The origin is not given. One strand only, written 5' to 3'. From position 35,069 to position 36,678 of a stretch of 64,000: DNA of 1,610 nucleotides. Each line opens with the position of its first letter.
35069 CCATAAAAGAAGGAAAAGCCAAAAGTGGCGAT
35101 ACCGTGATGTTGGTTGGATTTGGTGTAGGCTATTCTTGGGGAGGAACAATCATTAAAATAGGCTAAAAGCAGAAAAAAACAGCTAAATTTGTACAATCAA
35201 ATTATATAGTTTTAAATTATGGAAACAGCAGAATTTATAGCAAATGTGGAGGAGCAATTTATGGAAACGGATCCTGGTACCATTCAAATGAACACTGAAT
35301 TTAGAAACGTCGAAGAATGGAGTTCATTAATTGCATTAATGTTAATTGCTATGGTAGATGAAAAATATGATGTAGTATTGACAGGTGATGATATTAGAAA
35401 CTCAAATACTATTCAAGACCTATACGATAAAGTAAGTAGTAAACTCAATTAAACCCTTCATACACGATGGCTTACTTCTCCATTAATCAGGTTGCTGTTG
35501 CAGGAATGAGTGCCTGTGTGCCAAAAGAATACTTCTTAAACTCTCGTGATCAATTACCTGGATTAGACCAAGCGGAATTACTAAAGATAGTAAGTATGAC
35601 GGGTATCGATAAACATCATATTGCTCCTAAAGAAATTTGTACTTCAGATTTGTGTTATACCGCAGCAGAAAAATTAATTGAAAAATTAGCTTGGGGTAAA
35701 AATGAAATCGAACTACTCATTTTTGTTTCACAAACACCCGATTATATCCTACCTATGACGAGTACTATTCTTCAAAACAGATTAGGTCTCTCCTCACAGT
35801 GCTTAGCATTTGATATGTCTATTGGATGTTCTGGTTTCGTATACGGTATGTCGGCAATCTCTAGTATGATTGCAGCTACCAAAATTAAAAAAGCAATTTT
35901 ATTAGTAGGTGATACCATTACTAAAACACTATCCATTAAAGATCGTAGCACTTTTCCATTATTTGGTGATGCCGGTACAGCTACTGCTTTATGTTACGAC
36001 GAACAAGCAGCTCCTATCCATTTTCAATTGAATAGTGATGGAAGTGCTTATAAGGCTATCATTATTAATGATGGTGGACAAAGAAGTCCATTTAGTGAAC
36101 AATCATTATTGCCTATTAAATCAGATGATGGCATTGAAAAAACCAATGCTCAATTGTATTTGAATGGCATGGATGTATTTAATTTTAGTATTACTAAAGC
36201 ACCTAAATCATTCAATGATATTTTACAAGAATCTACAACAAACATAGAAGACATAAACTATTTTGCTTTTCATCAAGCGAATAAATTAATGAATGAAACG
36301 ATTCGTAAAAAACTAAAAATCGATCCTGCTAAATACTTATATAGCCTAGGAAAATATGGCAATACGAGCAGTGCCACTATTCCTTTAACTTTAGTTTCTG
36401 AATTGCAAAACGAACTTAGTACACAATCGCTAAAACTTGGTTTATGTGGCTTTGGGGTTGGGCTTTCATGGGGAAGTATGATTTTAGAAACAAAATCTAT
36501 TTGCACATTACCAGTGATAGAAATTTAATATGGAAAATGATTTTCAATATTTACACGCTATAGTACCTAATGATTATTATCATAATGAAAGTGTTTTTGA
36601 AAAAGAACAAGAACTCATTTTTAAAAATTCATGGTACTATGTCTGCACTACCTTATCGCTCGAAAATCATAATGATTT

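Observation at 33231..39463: Uncharacterised seven-gene operon: ArnC-like GT2, two KAS III, ACP, Rieske oxygenase, SDR and WecD-like GNAT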

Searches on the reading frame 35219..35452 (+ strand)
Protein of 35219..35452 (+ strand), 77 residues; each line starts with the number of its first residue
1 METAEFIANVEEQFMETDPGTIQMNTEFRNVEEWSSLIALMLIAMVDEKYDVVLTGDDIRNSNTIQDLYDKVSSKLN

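Call 3: search_protein_families(library=pfam, proteins=[window:35219-35452:+], max_evalue=0.01)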
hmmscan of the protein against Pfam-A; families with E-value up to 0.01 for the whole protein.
window:35219-35452:+ (77 aa): 2 families
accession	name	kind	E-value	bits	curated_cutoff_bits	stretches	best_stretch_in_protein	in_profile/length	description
PF14573.12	PP-binding_2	-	0.0018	18.9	32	1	26-75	36-87/96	Acyl-carrier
PF00550.31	PP-binding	-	0.0029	18.2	20.8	1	17-70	13-65/67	Phosphopantetheine attachment site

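Call 4: search_protein_families(library=ncbifam, proteins=[window:35219-35452:+], max_evalue=0.01)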
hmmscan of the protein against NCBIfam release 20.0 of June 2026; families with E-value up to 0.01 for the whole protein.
window:35219-35452:+ (77 aa): 3 families
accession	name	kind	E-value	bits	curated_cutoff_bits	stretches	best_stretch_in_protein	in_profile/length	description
NF002150.0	PRK00982.1-4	subfamily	0.0017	18.5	66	1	12-75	15-78/80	acyl carrier protein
NF002147.0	PRK00982.1-1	equivalog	0.004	17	84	1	7-70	12-75/83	acyl carrier protein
NF002148.0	PRK00982.1-2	subfamily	0.0045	16.8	71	1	7-75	9-77/79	acyl carrier protein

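Call 44: search_solved_structures(query=window:35219-35449:+, max_evalue=1, show_alignments=2)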
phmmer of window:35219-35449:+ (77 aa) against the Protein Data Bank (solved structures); distinct sequences matched with E-value up to 1: 8.
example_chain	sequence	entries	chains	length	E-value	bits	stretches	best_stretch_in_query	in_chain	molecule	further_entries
2fq0_A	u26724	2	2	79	0.00034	24.1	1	10-73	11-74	acyl carrier protein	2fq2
3gzl_A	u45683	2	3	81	0.00037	24.1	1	10-73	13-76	Acyl carrier protein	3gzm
7eaa_C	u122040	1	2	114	0.015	18.9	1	7-75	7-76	RB1-inducible coiled-coil protein 1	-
2lml_A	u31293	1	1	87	0.059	17.1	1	3-76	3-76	Putative acyl carrier protein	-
2koo_A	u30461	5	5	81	0.072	16.8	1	21-68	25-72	Acyl carrier protein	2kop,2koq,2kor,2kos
2cnr_A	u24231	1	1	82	0.074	16.8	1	21-68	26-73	ACYL CARRIER PROTEIN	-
8e73_AB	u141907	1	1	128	0.12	16.2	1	2-74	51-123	NDUAB1-alpha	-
2cgq_A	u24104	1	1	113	0.24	15.2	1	12-72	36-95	ACYL CARRIER PROTEIN ACPA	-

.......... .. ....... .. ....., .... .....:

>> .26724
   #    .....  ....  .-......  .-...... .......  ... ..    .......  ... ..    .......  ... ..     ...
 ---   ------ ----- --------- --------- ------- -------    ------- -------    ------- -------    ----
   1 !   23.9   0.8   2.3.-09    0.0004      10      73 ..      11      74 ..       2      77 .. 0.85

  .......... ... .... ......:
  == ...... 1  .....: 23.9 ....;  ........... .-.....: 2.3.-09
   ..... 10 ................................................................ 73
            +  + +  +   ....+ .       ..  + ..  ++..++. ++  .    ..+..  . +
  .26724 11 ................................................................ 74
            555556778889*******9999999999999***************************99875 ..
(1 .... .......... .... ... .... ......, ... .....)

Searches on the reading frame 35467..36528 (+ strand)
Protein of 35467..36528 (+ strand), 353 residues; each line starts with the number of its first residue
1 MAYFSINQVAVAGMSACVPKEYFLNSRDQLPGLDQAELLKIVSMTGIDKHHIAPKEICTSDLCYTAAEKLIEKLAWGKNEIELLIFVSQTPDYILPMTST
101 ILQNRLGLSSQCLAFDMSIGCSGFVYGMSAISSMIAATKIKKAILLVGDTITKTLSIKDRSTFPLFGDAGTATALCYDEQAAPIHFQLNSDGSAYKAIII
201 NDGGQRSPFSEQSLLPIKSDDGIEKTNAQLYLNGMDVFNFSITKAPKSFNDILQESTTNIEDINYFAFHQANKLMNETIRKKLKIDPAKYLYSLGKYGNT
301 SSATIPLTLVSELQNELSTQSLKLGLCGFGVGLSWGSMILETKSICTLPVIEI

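Call 3: search_protein_families(library=pfam, proteins=[window:35467-36528:+], max_evalue=0.01)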
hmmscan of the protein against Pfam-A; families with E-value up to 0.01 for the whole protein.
window:35467-36528:+ (353 aa): 2 families
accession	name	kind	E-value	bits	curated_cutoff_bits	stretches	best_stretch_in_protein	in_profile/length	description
PF08541.16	ACP_syn_III_C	-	6.6e-24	84.3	26.6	1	253-341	1-89/90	3-Oxoacyl-[acyl-carrier-protein (ACP)] synthase III C terminal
PF08545.16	ACP_syn_III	-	9e-17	61.2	24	1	115-192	1-80/80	3-Oxoacyl-[acyl-carrier-protein (ACP)] synthase III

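Call 4: search_protein_families(library=ncbifam, proteins=[window:35467-36528:+], max_evalue=0.01)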
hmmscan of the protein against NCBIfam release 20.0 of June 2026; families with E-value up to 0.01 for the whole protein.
window:35467-36528:+ (353 aa): 14 families
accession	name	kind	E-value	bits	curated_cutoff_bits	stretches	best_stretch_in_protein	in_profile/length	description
NF006829.0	PRK09352.1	subfamily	2.4e-68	230.5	249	1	8-341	4-320/322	beta-ketoacyl-ACP synthase 3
NF009519.0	PRK12880.1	equivalog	8.3e-61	206.2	436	1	7-347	6-343/353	beta-ketoacyl-ACP synthase III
TIGR00747.1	fabH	subfamily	1.4e-57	195.2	292.1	1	41-340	33-320/322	beta-ketoacyl-ACP synthase III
NF004623.0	PRK05963.1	equivalog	7.7e-44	150.3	437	1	11-340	8-326/328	beta-ketoacyl-ACP synthase III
NF005541.0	PRK07204.1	equivalog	2.9e-31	109.1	402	1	10-341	6-328/329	beta-ketoacyl-ACP synthase III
NF005703.0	PRK07515.1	equivalog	2e-29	102.6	304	1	58-341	95-371/373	beta-ketoacyl-ACP synthase III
NF006720.0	PRK09258.1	equivalog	3e-29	102.4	285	2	41-153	43-155/338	3-oxoacyl-ACP synthase III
NF005308.0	PRK06840.1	equivalog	1.1e-21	77.3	315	1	41-342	35-335/339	3-oxoacyl-ACP synthase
NF003274.0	PRK04262.1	equivalog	2.8e-15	56.2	244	2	39-151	31-143/347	hydroxymethylglutaryl-CoA synthase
NF005293.2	PRK06816.1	subfamily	1.3e-06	27.8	450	0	246-313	275-346/378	StlD/DarB family beta-ketosynthase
NF053539.1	resorcinol_DarB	exception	9.9e-06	24.9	550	1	242-315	270-347/377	dialkylresorcinol biosynthesis protein DarB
TIGR00748.1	HMG_CoA_syn_Arc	equivalog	1.4e-05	24.6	353.35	0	251-317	216-284/345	hydroxymethylglutaryl-CoA synthase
TIGR01835.1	HMG-CoA-S_prok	equivalog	0.00032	19.6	360.35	1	37-149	27-137/382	hydroxymethylglutaryl-CoA synthase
NF006030.0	PRK08170.1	equivalog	0.0093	14.7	593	0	52-146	27-118/434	acetyl-CoA C-acetyltransferase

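Call 16: search_solved_structures(query=window:35467-36525:+, max_evalue=0.00001)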
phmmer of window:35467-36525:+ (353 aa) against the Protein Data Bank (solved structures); distinct sequences matched with E-value up to 0.00001: 63 (the best 60 are shown).
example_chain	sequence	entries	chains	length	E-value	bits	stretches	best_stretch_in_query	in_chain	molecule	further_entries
4efi_A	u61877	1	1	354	7.7e-64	219.3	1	10-344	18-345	3-oxoacyl-(Acyl-carrier protein) synthase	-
3gwa_A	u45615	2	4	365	4.8e-55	190.4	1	10-339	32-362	3-oxoacyl-(Acyl-carrier-protein) synthase III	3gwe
5bqs_A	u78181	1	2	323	3.6e-47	164.5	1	40-340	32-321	3-oxoacyl-[acyl-carrier-protein] synthase 3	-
3il6_A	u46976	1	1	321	1.6e-42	149.3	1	17-340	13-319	3-oxoacyl-[acyl-carrier-protein] synthase 3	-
3il5_A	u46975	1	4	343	2.9e-42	148.4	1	39-341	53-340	3-oxoacyl-[acyl-carrier-protein] synthase 3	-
3il4_A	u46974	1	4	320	1.8e-41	145.9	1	39-340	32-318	3-oxoacyl-[acyl-carrier-protein] synthase 3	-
4ryb_A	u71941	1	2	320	1.1e-40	143.3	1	32-341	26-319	3-oxoacyl-[acyl-carrier-protein] synthase 3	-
4dfe_A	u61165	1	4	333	5.1e-40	141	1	41-340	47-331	3-oxoacyl-[acyl-carrier-protein] synthase 3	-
1zow_A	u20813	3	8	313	1e-38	136.7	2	9-200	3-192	3-oxoacyl-[acyl-carrier-protein] synthase III | 3-oxoacyl-[acyl-carrier-protein] synthase 3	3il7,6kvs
8vd9_A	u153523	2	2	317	7.1e-37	130.7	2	9-202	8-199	Beta-ketoacyl-[acyl-carrier-protein] synthase III 1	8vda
1ub7_A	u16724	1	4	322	1.3e-35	126.6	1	13-340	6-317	3-oxoacyl-[acyl-carrier protein] synthase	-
2x3e_A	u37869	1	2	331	1.7e-34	122.9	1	10-344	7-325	3-OXOACYL-[ACYL-CARRIER-PROTEIN] SYNTHASE 3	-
4nhd_A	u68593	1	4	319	3.9e-31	111.8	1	40-340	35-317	3-oxoacyl-[acyl-carrier-protein] synthase 3 protein 1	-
3il3_A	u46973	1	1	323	5.6e-31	111.3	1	41-340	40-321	3-oxoacyl-[acyl-carrier-protein] synthase 3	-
1ebl_A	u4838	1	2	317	2.4e-30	109.2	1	34-340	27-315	BETA-KETOACYL-ACP SYNTHASE III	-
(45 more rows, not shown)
